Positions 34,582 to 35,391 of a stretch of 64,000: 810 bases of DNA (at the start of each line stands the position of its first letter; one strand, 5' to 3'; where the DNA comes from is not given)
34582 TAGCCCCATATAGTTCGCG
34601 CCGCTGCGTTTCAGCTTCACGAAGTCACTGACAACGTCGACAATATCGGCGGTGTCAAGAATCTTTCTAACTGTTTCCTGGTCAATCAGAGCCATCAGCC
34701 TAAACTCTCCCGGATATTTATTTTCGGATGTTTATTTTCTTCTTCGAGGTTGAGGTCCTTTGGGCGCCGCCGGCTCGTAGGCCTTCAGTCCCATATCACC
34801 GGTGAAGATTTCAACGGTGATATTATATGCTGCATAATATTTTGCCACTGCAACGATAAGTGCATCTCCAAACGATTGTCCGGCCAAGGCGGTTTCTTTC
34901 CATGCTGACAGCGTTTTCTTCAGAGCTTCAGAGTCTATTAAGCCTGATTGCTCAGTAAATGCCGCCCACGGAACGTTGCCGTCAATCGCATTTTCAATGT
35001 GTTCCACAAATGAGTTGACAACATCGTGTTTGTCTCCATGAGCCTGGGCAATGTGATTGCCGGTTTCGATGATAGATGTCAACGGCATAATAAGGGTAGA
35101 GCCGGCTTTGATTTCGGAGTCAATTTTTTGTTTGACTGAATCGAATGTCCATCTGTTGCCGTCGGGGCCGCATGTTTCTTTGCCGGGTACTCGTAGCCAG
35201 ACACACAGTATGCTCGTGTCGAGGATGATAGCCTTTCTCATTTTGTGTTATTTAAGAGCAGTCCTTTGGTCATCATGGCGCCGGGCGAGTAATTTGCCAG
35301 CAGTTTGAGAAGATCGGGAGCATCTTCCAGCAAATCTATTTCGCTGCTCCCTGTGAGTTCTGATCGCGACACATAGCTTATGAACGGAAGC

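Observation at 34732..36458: ATGA-coupled ABC-type ATPase + PIN-like protein in a low-GC insert next to dnaG: candidate two-gene defence/abortive-infection module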

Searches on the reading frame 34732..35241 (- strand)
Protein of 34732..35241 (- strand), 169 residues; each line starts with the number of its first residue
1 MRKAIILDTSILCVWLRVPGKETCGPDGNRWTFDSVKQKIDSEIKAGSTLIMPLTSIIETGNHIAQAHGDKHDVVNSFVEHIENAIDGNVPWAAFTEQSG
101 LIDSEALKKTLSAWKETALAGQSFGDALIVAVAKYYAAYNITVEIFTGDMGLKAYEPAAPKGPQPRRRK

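Call 4: search_protein_families(library=pfam, proteins=[window:34735-35241:-], max_evalue=1)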
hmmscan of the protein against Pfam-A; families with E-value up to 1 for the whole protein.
window:34735-35241:- (169 aa): 2 families
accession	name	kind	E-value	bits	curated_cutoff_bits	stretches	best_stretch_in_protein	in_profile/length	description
PF01850.27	PIN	-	0.079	14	23.6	1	48-141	29-108/120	PIN domain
PF00522.23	VPR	-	0.23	12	25.5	0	33-85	15-67/83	VPR/VPX protein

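Call 5: search_protein_families(library=padloc, proteins=[window:34735-35241:-], max_evalue=1)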
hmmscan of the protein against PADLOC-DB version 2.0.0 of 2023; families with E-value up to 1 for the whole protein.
window:34735-35241:- (169 aa): 6 families
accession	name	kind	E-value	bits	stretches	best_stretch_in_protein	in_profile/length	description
PDLC04394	PDC-M07B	-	5.4e-44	148.3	1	1-158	1-151/154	-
PDLC04395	PDC-M07B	-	2.8e-22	77.5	1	1-156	1-156/161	-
PDLC04398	PDC-M07B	-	4.6e-16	57.1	1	43-156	4-123/127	-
PDLC04396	PDC-M07B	-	7.1e-14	50.2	1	3-159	4-158/165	-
PDLC04397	PDC-M07B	-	4.4e-11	41.1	1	4-126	9-124/175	-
PDLC04399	PDC-M07B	-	5.9e-07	27.7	1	7-92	1-80/131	-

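Call 6: search_protein_families(library=ncbifam, proteins=[window:34735-35241:-], max_evalue=1)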
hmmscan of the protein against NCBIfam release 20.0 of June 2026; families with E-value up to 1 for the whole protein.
window:34735-35241:- (169 aa): 0 families

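Call 9: search_solved_structures(query=window:34735-35241:-, max_evalue=10, show_alignments=2)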
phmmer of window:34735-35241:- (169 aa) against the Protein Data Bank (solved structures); distinct sequences matched with E-value up to 10: 0.

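Call 11: find_homologous_proteins(query=window:34735-35241:-, max_evalue=0.001)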
Query window:34735-35241:- (169 aa): 1596 proteins with E <= 0.001 among 1647 candidates; the best 120 are listed.
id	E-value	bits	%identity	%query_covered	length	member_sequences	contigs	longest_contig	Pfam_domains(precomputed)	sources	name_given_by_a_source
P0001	1.8e-108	378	100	100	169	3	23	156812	-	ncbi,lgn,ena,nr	ncbi:MAG: hypothetical protein HDR45_05740 [Bacteroides sp.]|nr:hypothetical protein [Bacteroidales 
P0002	1.9e-82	293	78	100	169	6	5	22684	-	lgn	-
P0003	1.7e-80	287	75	100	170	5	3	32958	-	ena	-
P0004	2.0e-79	283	72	100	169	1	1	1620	-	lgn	-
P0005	2.2e-79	283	74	100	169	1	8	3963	-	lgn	-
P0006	4.9e-79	282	72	100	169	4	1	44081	-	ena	-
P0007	1.4e-78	281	75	100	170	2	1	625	-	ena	-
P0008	2.8e-78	279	76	99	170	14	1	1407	-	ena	-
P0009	6.2e-78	278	76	100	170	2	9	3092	-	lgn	-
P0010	2.7e-76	273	72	100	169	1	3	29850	-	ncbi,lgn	-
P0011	6.3e-76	272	74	90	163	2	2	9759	-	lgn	-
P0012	1.3e-75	271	70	100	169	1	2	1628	-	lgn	-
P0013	1.8e-75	270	74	100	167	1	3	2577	-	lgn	-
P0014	3.3e-75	270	71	99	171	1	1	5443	-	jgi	-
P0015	4.4e-75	269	69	100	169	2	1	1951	-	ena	-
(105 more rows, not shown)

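Call 15: find_related_loci(query=window:34735-35241:-, collection=genome_contigs, flank=10000)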
Query window:34735-35241:- (169 aa) in genome_contigs; peptide patterns used: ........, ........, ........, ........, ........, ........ (x = any residue, [..] = any of these).
134 stretches matched a pattern; 80 encode a relative of the query (tblastn E <= 1e-3); 80 distinct loci.
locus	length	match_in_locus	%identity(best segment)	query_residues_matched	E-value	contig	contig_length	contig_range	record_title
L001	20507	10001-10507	73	1-169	3e-86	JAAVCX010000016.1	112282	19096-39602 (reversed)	MAG: Bacteroides sp. isolate Mgla_MAG_5-bin_19 c_000000037451, whole genome shotgun sequence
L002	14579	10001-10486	72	1-166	3e-81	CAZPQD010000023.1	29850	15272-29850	MAG TPA_asm: uncultured Sangeribacter sp. isolate SRP199465_co1_63 genome assembly, contig: NODE_3659_length_29850_cov_1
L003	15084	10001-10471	72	1-157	5e-79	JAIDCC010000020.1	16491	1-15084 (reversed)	MAG: Duncaniella sp. isolate SC0308_comb_2 SC0308_comb_2_contig_20, whole genome shotgun sequence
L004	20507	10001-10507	64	1-169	3e-74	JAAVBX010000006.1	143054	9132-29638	MAG: bacterium isolate Mgla_MAG_41-bin_13 c_000000029776, whole genome shotgun sequence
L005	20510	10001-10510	52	1-169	1e-56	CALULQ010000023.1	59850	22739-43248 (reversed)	MAG: uncultured Paraprevotella sp. isolate BRZ_EI__bin2 genome assembly, contig: BRZ_EI__NODE_697_length_59850_cov_7.337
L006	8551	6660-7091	55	2-145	1e-56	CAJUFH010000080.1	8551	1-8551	MAG TPA_asm: uncultured Muribaculaceae bacterium isolate MGBC128759 genome assembly, contig: MGBC128759.80, whole genome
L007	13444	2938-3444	53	1-169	2e-55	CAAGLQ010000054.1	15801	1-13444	MAG TPA_asm: uncultured Parabacteroides sp., isolate HGM05700, WGS project CAAGLQ010000000 data, contig: SRS476348_79_k1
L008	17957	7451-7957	53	1-169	7e-53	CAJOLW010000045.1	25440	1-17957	uncultured Bacteroidaceae bacterium isolate Reindeer_1_mag_61 genome assembly, contig: scaffold_8724, whole genome shotg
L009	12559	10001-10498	53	1-169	2e-52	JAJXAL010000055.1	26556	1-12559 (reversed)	MAG: Segatella copri isolate B78_maxbin.001.fa NODE_110_length_26556_cov_201.090374, whole genome shotgun sequence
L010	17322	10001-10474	53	1-158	3e-52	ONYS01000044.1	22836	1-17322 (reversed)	uncultured Prevotella sp. isolate RUG759 genome assembly, contig: scaffold_2477, whole genome shotgun sequence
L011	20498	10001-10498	53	1-169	5e-52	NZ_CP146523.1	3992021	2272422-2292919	Segatella copri strain G8 chromosome, complete genome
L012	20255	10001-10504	52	1-169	6e-52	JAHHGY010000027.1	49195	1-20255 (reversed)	MAG: Chroococcus sp. CMT-3BRIN-NPC107 scaffold_306_c1, whole genome shotgun sequence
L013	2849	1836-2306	55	1-157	1e-51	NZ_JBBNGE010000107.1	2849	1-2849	Segatella sinensis strain CLA-AA-H174 CLA-AA-H174_contig_107_length_2849, whole genome shotgun sequence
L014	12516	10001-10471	55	1-157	2e-51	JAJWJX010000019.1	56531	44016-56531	MAG: Segatella copri isolate B31_bin.8.fa NODE_72_length_56531_cov_50.655004, whole genome shotgun sequence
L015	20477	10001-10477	47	2-160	1e-49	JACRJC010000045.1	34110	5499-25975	MAG: Rhodospirillales bacterium isolate NC_groundwater_1819_Pr3_B-0.1um_61_64 SR-2_scaffold_141_2752720, whole genome sh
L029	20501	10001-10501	46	2-169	3e-48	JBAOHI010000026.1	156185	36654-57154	MAG: Candidatus Competibacter sp. isolate AS_Ams2_Bin13 np1-np2_contig_17187, whole genome shotgun sequence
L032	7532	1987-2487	45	2-169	4e-47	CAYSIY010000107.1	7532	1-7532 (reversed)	MAG TPA_asm: uncultured Limnohabitans sp. isolate SRP220891_co5_2 genome assembly, contig: NODE_8325_length_7532_cov_26.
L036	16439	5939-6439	46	2-169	5e-47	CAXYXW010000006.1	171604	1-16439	MAG: uncultured Thiothrix sp. isolate ERR13598998_binner123_Refined_3 genome assembly, contig: ERZ24875811.12, whole gen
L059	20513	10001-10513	45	3-168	6e-43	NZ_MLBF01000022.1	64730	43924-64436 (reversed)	Desulfosporosinus metallidurans strain OL contig00022, whole genome shotgun sequence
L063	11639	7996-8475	49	1-160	2e-41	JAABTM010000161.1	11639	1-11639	MAG: Desulfobacteraceae bacterium isolate S23.Bin075 Scaffold_4503, whole genome shotgun sequence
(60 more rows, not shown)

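Call 18: predict_structure(alignment_id=A1)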
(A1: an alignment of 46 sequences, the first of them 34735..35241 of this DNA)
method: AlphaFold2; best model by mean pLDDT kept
length: 169 residues; sequences in the alignment: 46
mean_pLDDT: 88.8   pTM: 0.83
mean pLDDT of the five models: 88.8, 87.3, 85.7, 84.1, 83.8
residues with pLDDT >= 90: 110; 70-90: 48; 50-70: 11; < 50: 0
segments of 3 or more residues with pLDDT < 50: none
pLDDT, mean of each block of 10 residues (from residue 1): 90 95 92 97 93 92 92 92 85 70 85 91 92 91 94 88 70
secondary structure, 60 per line:
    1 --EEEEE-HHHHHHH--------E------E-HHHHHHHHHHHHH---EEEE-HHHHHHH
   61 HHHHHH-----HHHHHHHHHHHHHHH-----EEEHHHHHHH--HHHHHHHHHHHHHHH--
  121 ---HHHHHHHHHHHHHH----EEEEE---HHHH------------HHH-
elements in order: E3-7 H9-15 H33-45 E49-52 H54-66 H72-86 E92-94 H95-101 H104-118 H124-137 E142-146 H150-153

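Call 19: search_protein_representatives(protein=window:34735-35241:-)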
Query: 169 residues. Proteins with E-value up to 0.001 (for the whole library): 404; up to 1e-10: 137; up to 1e-30: 16. The best 150 are listed.
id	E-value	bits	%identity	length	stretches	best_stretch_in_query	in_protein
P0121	2.5e-43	164.2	51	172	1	1-169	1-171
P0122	3.6e-42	160.4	50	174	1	3-168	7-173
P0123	3.0e-41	157.4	50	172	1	3-168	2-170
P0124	2.2e-39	151.3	46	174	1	2-167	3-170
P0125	8.9e-39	149.3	50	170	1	2-168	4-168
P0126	2.6e-38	147.8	44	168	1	2-168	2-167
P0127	5.5e-36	140.3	45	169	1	1-168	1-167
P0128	7.4e-36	139.8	47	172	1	1-159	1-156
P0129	7.6e-34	133.3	40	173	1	2-169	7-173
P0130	2.1e-33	131.9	47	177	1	1-169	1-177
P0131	2.9e-33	131.4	46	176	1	1-158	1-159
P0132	4.3e-32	127.6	43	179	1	2-157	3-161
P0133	5.4e-32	127.3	43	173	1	2-169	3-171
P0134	5.5e-32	127.3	45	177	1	1-168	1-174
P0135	1.3e-31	126.0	43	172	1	2-168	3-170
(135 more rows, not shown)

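Call 22: fold_search(model_id=the predicted structure, library=pdb)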
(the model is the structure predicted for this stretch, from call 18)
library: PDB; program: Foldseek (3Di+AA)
matches with E <= 10: 244; with E <= 0.001: 0
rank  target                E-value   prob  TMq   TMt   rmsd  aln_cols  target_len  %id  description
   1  5x3t_B                4.3e-03  1.00  0.59  0.71   3.3       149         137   19  VapBC from Mycobacterium tuberculosis (released 2017-06-07)
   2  4chg_A                5.2e-03  1.00  0.47  0.57   4.8       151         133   14  Crystal structure of VapBC15 complex from Mycobacterium tuberculosis (released 2014-11-12)
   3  5wzf_B                7.0e-03  1.00  0.59  0.74   5.0       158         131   15  Crystal structure of Mycobacterium tuberculosis VapC20 (Rv2549c), Sarcin-Ricin loop cleaving toxin (released 2017-10-25)
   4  2fe1                  8.4e-03  1.00  0.51  0.64   5.1       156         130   14  Crystal Structure of PAE0151 from Pyrobaculum aerophilum (released 2005-12-27)
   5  5wz4_A                1.6e-02  1.00  0.58  0.74   5.0       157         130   15  Crystal structure of Mycobacterium tuberculosis VapC20 (Rv2549c), Sarcin-Ricin loop cleaving toxin (released 2017-10-25)
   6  6a7v_C                2.0e-02  0.99  0.51  0.59   5.7       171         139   18  Crystal structure of Mycobacterium tuberculosis VapBC11 toxin-antitoxin complex (released 2018-10-10)
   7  5wzf_A                2.1e-02  1.00  0.55  0.69   4.4       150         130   15  Crystal structure of Mycobacterium tuberculosis VapC20 (Rv2549c), Sarcin-Ricin loop cleaving toxin (released 2017-10-25)
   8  2bsq_B                2.2e-02  0.99  0.50  0.58   4.8       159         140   22  FitAB bound to DNA (released 2006-08-24)
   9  1w8i                  2.5e-02  1.00  0.53  0.57   3.8       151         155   16  The Structure of gene product af1683 from Archaeoglobus fulgidus. (released 2004-11-16)
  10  6a7v_A                3.6e-02  0.97  0.49  0.59   5.7       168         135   18  Crystal structure of Mycobacterium tuberculosis VapBC11 toxin-antitoxin complex (released 2018-10-10)
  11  3zvk_B                4.8e-02  0.94  0.46  0.56   6.0       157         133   11  Crystal structure of VapBC2 from Rickettsia felis bound to a DNA fragment from their promoter (released 2011-12-14)
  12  4xgr_C                5.1e-02  0.99  0.52  0.66   4.6       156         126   16  Crystal structure of addiction module from Mycobacterial species (released 2015-08-12)
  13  3zvk_A                5.1e-02  0.96  0.46  0.55   5.0       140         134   14  Crystal structure of VapBC2 from Rickettsia felis bound to a DNA fragment from their promoter (released 2011-12-14)
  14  2bsq_A                5.8e-02  0.97  0.51  0.58   4.8       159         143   21  FitAB bound to DNA (released 2006-08-24)
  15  3i8o                  6.1e-02  0.60  0.32  0.36   7.6       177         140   16  A domain of a functionally unknown protein from Methanocaldococcus jannaschii DSM 2661. (released 2009-07-21)
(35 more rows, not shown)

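Call 32: find_encoding_contigs(protein=window:34732-35241:-, flank=6000, max_places=8)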
Protein window:34732-35241:- (169 aa): 24 contigs read that carry it; 8 places shown.
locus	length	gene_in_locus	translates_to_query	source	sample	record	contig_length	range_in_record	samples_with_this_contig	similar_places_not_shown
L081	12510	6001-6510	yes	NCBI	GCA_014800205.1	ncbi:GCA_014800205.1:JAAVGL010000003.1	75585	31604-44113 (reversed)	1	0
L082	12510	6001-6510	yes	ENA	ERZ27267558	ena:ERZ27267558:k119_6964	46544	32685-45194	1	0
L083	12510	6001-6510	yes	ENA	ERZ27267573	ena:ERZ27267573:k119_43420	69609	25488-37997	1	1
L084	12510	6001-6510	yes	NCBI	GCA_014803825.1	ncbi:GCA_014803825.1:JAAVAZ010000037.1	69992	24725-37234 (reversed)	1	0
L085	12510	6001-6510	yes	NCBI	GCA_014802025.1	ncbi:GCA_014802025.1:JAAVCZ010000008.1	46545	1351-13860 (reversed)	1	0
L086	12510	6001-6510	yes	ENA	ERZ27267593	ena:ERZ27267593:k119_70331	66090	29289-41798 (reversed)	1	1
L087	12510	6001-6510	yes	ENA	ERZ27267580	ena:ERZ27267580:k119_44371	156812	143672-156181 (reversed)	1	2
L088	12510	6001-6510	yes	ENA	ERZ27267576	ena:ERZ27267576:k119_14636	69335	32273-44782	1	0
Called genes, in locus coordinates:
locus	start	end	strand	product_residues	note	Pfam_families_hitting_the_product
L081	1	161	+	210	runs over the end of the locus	-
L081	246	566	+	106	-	PF11950:DUF3467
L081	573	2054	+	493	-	PF00133:tRNA-synt_1 (faint), PF01406:tRNA-synt_1e, PF09334:tRNA-synt_1g (faint), PF09190:DALR_2, PF23493:CysS_C (weak)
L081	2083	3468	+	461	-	PF13401:AAA_22 (faint), PF05970:PIF1 (weak), PF13191:AAA_16 (weak), PF13604:AAA_30, PF05729:NACHT (weak), PF13245:AAA_19, PF13538:UvrD_C_2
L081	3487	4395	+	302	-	PF00294:PfkB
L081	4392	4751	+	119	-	PF10825:DUF2752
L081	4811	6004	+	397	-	PF02463:SMC_N, PF13175:AAA_15, PF13476:AAA_23 (weak), PF13555:AAA_29 (weak), PF13304:AAA_21, PF13175:AAA_15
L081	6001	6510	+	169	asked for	-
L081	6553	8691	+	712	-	PF01807:Zn_ribbon_DnaG, PF08275:DNAG_N, PF01751:Toprim (weak), PF13155:Toprim_2, PF13662:Toprim_4, PF10410:DnaB_bind, PF28534:DUF8430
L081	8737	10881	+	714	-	PF00930:DPPIV_N (faint), PF07676:PD40 (faint), PF26549:Tricorn_N (weak), PF26550:Tricorn_2nd, PF26549:Tricorn_N, PF02129:Peptidase_S15 (weak), PF00561:Abhydrolase_1 (weak), PF00326:Peptidase_S9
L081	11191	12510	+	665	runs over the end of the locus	PF05649:Peptidase_M13_N, PF01431:Peptidase_M13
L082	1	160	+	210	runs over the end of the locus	-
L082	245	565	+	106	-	PF11950:DUF3467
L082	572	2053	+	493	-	PF00133:tRNA-synt_1 (faint), PF01406:tRNA-synt_1e, PF09334:tRNA-synt_1g (faint), PF09190:DALR_2, PF23493:CysS_C (weak)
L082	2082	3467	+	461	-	PF13401:AAA_22 (faint), PF05970:PIF1 (weak), PF13191:AAA_16 (weak), PF13604:AAA_30, PF05729:NACHT (weak), PF13245:AAA_19, PF13538:UvrD_C_2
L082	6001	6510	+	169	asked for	-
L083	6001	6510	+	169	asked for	-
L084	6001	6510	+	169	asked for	-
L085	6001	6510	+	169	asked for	-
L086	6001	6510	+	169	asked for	-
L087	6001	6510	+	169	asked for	-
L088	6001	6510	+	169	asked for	-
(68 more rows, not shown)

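Call 50: search_protein_families(library=pfam, alignment_id=A3, max_evalue=0.00001)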
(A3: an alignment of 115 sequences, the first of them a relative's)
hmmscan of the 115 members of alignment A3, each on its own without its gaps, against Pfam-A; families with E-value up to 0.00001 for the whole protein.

A. member 1, L001:7856-8452:+ (199 aa): 3 families
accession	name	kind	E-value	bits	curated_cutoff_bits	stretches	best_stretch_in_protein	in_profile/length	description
PF02915.23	Rubrerythrin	-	1.4e-23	84.2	22.8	2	13-140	1-135/137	Rubrerythrin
PF21349.2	RUBY_RBDX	-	2.1e-11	43.5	26.5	1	159-186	1-28/30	Rubrerythrin, rubredoxin-like domain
PF00210.30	Ferritin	-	7e-08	32.9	24.5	1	21-145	10-139/142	Ferritin-like domain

B. families by the number of members that match (of 115 scanned): 138 families (the first 25 are shown)
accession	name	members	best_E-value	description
PF00293.34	NUDIX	6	7.7e-17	NUDIX domain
PF01594.21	AI-2E_transport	4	1.7e-69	AI-2E family transporter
PF00521.26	DNA_topoisoIV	2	1e-131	DNA gyrase/topoisomerase IV, subunit A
PF09820.16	AAA-ATPase_like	2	3e-68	Predicted AAA-ATPase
PF05272.17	VapE-like_dom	2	1.2e-31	Virulence-associated protein E-like domain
PF07690.21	MFS_1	2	4.2e-29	Major Facilitator Superfamily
PF07669.17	Eco57I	2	5.1e-26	Eco57I restriction-modification methylase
PF08011.17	PDDEXK_9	2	1.4e-17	PD-(D/E)XK nuclease superfamily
PF00271.37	Helicase_C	2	1.1e-15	Helicase conserved C-terminal domain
PF12990.12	DUF3874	2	1.3e-14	Domain of unknonw function from B. Theta Gene description (DUF3874)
PF01636.29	APH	2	2.7e-14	Phosphotransferase enzyme family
PF13437.12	HlyD_3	2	3.3e-14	HlyD family secretion protein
PF02384.22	N6_Mtase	2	5.4e-11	N-6 DNA Methylase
PF20473.4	MmeI_Mtase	2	2.8e-08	MmeI, DNA-methyltransferase domain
PF13091.12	PLDc_2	2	4.3e-08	PLD-like domain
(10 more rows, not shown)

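Call 51: search_protein_families(library=pfam, alignment_id=A4, max_evalue=0.00001)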
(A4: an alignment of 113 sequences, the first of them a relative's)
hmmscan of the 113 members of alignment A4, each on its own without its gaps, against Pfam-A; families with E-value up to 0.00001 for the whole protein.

A. member 1, L001:10607-11272:+ (222 aa): 1 family
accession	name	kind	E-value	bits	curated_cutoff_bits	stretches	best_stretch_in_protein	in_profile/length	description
PF01612.26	DNA_pol_A_exo1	-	4.7e-19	69.3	23.6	1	28-191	2-168/173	3'-5' exonuclease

B. families by the number of members that match (of 113 scanned): 128 families (the first 25 are shown)
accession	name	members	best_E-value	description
PF00488.27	MutS_V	6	1.8e-84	MutS domain V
PF05192.23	MutS_III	6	4.9e-57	MutS domain III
PF01624.25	MutS_I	6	7.6e-38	MutS domain I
PF05190.23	MutS_IV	6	3.4e-29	MutS family domain IV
PF05188.22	MutS_II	6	1.1e-28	MutS domain II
PF13304.12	AAA_21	5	2.2e-38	AAA domain, putative AbiEii toxin, Type IV TA system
PF13175.12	AAA_15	5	8.5e-23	AAA ATPase domain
PF02463.25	SMC_N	4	1.2e-13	RecF/RecN/SMC N terminal domain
PF09820.16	AAA-ATPase_like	2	4.4e-71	Predicted AAA-ATPase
PF00909.26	Ammonium_transp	2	2.3e-66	Ammonium Transporter Family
PF14103.11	DUF4276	2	2.6e-54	Domain of unknown function (DUF4276)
PF01724.21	DUF29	2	8.1e-52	Domain of unknown function DUF29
PF01063.24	Aminotran_4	2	5.1e-46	Amino-transferase class IV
PF08011.17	PDDEXK_9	2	2.5e-19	PD-(D/E)XK nuclease superfamily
PF13476.12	AAA_23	2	1.8e-06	AAA domain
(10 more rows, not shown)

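Call 52: search_protein_families(library=padloc, alignment_id=A3, max_evalue=1e-10)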
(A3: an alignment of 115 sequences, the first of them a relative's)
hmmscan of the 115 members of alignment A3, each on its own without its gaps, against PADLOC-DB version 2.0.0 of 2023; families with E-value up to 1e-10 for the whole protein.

A. member 1, L001:7856-8452:+ (199 aa): 0 families

B. families by the number of members that match (of 115 scanned): 142 families (the first 25 are shown)
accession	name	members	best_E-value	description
PDLC04899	PDC-S07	4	1.9e-13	-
PDLC02521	PglX|PglXI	2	0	PglX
PDLC03600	REase_MTase_IIG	2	0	Type IIG restriction enzyme-methyltransferase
PDLC02641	DrmMI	2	0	DrmMI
PDLC02516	PglX|PglXI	2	3.8e-223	PglX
PDLC02517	PglX|PglXI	2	5.8e-208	PglX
PDLC02525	PglX|PglXI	2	1e-195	PglX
PDLC02524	PglX|PglXI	2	5.2e-195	PglX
PDLC02522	PglX|PglXI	2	1.4e-164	PglX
PDLC02523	PglX|PglXI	2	1.3e-105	PglX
PDLC02527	PglX|PglXI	2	1.9e-102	PglX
PDLC02518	PglX|PglXI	2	1.3e-88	PglX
PDLC02528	PglX|PglXI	2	3.1e-83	PglX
PDLC02519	PglX|PglXI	2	8.5e-78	PglX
PDLC02531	PglX|PglXI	2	4e-71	PglX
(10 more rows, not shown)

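Call 53: search_protein_families(library=padloc, alignment_id=A4, max_evalue=1e-10)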
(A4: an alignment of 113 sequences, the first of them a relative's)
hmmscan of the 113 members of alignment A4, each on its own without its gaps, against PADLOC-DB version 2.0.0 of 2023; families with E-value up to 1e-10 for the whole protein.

A. member 1, L001:10607-11272:+ (222 aa): 0 families

B. families by the number of members that match (of 113 scanned): 198 families (the first 25 are shown)
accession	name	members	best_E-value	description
PDLC04182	HEC-01A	5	1.3e-182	-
PDLC04175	HEC-01A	5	3e-57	-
PDLC04180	HEC-01A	5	7.6e-48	-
PDLC04176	HEC-01A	5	3.2e-45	-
PDLC02980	AriA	5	1.8e-34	-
PDLC02335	AbiLi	5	1.2e-26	AbiLi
PDLC04135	mad3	5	2.2e-26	mads_3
PDLC02979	AriA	5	5.8e-25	-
PDLC03878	NsnB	5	5.5e-23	-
PDLC02915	ATPase-Toprim_I-B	5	5.6e-17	-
PDLC04177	HEC-01A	4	8.6e-182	-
PDLC04178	HEC-01A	4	7.5e-179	-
PDLC04144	HEC-01B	4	1.6e-156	-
PDLC04183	HEC-01A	4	4.3e-46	-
PDLC04179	HEC-01A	4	4.8e-35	-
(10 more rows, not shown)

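Call 54: search_dna_similar(query=window:34735-35241:-, collection=plasmids, mode=protein, max_rows=15)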
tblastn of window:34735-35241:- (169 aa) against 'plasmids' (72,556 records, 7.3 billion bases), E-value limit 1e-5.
Records with a match: 1; places in all: 1; records where one place covers at least 80% of the query: 1.
Best place of each record, by identity: <60% 1.
By first word of the organism name: Segatella 1.
By predicted mobility (MOB-suite, as given by PLSDB): non-mobilizable 1.
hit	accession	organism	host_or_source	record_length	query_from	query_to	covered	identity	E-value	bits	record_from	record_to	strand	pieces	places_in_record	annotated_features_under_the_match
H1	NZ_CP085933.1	Segatella copri DSM 18205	-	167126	1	157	93%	54.1%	3e-46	167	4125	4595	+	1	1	hypothetical protein | ATP-binding protein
